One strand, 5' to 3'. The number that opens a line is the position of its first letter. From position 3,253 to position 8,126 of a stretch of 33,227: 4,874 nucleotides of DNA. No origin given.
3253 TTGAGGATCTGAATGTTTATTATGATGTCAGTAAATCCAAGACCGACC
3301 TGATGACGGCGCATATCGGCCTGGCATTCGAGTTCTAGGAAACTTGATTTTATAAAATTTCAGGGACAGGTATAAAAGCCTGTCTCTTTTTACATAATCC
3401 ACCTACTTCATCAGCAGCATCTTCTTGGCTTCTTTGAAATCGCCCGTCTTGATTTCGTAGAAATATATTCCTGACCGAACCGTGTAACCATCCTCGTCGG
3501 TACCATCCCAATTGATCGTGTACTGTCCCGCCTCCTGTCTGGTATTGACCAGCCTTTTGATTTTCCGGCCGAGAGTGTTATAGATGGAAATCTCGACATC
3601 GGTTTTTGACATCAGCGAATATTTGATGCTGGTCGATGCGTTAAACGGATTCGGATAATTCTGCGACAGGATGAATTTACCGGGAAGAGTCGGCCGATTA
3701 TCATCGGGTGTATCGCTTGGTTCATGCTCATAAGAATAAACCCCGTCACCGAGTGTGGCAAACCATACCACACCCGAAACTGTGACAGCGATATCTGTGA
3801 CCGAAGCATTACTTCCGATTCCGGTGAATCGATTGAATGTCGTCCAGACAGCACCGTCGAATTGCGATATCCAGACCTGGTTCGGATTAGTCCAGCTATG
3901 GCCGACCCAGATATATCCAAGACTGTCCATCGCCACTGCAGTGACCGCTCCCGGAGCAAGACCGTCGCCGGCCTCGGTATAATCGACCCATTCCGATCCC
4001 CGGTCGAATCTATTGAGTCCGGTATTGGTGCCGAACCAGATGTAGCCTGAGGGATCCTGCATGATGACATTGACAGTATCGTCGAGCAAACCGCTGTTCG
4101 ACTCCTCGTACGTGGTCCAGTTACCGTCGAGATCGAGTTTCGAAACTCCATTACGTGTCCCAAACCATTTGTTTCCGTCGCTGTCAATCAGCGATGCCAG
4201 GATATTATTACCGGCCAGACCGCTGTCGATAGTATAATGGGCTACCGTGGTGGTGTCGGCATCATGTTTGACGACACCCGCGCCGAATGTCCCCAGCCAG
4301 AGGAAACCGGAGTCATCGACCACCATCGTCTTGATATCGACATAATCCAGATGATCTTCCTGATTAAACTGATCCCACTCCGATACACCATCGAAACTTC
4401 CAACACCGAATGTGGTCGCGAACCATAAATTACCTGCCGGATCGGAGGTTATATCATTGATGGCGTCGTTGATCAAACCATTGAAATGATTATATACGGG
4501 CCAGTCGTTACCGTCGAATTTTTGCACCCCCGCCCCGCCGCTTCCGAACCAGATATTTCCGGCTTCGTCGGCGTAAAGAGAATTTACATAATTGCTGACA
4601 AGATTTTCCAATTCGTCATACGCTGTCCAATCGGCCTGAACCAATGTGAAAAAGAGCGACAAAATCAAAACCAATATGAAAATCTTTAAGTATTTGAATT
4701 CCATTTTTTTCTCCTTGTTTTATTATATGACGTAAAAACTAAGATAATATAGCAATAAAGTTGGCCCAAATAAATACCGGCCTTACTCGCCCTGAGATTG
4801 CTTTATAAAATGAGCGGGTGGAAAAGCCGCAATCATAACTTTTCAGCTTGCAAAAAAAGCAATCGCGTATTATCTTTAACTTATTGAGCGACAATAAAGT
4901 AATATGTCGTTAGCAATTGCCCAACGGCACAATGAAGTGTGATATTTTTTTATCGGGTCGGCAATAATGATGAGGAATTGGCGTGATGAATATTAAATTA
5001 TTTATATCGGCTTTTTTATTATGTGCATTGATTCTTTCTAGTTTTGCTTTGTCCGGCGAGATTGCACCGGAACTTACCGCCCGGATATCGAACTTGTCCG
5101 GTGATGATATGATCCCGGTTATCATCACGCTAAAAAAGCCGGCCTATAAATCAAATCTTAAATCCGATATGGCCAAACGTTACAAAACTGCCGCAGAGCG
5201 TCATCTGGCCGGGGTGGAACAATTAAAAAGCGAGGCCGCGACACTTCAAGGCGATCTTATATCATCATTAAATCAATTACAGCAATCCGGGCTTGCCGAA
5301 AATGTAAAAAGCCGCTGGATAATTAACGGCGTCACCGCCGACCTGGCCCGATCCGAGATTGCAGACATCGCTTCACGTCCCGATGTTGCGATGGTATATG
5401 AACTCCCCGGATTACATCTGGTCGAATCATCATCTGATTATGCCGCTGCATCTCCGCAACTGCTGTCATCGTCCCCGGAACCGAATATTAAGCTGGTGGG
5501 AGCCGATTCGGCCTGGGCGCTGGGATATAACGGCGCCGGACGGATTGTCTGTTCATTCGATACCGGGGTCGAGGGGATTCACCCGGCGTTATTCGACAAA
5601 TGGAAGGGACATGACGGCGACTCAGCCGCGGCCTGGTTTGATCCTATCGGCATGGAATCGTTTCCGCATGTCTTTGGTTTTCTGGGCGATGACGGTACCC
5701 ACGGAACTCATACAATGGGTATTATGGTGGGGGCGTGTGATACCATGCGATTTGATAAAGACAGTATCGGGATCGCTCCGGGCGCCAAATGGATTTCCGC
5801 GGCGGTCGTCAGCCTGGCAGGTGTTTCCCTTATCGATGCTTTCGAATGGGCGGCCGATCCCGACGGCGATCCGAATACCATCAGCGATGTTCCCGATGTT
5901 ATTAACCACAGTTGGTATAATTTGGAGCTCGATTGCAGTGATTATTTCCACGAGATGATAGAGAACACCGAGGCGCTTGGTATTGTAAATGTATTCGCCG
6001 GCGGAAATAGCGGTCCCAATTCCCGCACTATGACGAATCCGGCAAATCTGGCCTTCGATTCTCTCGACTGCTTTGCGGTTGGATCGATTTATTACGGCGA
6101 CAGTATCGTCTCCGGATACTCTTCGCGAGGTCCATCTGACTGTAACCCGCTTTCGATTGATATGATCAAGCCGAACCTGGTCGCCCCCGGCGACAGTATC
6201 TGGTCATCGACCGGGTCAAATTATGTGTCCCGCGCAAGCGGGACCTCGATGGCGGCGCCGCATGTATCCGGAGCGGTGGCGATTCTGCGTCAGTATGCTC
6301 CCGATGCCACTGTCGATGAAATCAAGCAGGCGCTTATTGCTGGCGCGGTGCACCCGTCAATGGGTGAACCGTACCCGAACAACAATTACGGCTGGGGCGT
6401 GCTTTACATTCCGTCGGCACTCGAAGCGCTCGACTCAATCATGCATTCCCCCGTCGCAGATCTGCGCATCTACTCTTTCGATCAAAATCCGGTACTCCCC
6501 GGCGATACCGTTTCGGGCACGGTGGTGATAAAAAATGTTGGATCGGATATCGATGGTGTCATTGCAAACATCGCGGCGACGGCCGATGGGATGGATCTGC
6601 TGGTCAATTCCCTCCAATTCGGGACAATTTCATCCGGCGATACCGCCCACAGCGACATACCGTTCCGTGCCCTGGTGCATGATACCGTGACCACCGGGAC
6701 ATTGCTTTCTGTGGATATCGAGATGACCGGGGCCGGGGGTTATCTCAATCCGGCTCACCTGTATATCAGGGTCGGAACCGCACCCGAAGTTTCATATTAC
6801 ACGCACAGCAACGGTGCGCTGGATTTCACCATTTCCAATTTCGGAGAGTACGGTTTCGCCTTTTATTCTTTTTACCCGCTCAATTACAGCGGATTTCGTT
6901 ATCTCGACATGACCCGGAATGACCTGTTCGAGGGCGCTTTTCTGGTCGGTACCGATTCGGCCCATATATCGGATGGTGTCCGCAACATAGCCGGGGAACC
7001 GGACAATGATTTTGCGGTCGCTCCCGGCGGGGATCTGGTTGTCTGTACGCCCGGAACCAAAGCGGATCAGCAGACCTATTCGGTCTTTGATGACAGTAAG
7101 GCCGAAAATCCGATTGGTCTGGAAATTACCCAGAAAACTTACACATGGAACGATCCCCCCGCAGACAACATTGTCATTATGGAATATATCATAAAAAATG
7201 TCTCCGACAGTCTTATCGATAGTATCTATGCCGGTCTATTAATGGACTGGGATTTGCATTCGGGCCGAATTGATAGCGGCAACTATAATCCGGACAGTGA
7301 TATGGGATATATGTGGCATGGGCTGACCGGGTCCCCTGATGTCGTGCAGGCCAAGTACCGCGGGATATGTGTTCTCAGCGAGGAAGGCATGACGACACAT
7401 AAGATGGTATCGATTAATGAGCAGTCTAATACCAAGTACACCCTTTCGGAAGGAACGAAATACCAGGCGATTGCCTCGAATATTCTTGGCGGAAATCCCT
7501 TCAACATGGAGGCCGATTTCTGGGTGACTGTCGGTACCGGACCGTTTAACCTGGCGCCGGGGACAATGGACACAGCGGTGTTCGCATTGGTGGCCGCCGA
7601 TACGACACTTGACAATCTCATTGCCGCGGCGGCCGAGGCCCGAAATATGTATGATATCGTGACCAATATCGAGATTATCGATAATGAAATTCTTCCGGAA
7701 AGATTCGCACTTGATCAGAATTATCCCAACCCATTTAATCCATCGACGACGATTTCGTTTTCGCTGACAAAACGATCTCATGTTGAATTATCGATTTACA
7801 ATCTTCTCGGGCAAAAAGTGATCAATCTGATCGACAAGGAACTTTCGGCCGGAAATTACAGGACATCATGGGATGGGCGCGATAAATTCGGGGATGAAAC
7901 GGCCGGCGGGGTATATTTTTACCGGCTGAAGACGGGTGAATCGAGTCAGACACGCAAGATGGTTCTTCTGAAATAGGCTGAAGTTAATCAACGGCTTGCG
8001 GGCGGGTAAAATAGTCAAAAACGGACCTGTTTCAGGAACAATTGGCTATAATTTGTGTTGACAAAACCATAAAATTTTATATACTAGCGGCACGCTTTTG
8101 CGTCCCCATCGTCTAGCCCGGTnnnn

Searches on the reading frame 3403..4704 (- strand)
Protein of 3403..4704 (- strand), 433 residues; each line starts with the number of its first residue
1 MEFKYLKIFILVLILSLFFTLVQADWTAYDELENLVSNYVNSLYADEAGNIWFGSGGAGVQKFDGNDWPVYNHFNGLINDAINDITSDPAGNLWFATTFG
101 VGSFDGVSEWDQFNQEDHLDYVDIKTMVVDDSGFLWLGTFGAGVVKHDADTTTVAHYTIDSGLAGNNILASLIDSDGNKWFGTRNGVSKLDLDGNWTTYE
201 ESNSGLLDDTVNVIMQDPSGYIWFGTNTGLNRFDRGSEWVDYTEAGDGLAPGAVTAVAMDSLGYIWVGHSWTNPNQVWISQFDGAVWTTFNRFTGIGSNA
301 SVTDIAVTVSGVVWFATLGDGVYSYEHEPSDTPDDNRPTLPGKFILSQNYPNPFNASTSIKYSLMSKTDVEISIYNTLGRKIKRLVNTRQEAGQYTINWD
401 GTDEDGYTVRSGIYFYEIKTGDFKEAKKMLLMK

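Call 28: search_protein_families(library=pfam, max_evalue=0.00001, proteins=[window:3403-4704:-])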
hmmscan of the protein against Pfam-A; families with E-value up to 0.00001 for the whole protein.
window:3403-4704:- (433 aa): 4 families
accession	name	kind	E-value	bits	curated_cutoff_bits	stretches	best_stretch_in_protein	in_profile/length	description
PF07494.17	Reg_prop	-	1.1e-25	86.8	20.4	0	35-56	2-23/24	Two component regulator propeller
PF13860.13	FlgD_ig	-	8.9e-11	42.1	27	1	357-419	11-74/79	FlgD Ig-like domain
PF18962.6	Por_Secre_tail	-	7.1e-09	36.3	27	1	350-429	2-73/75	Secretion system C-terminal sorting domain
PF13585.12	CHU_C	-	3.4e-06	27.5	27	0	365-428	24-81/86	CHU_C Type IX secretion signal domain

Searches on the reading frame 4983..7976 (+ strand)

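Call 28: search_protein_families(library=pfam, max_evalue=0.00001, proteins=[window:4983-7976:+])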
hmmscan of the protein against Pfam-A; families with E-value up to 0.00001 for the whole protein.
window:4983-7976:+ (997 aa): 3 families
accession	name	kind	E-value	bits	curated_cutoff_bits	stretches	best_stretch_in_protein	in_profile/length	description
PF00082.27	Peptidase_S8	-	5.4e-36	124.8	21.8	1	184-472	1-288/288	Subtilase family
PF18962.6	Por_Secre_tail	-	1.3e-07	32.3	27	1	914-994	2-74/75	Secretion system C-terminal sorting domain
PF13585.12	CHU_C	-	9.4e-06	26.1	27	0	929-991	24-80/86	CHU_C Type IX secretion signal domain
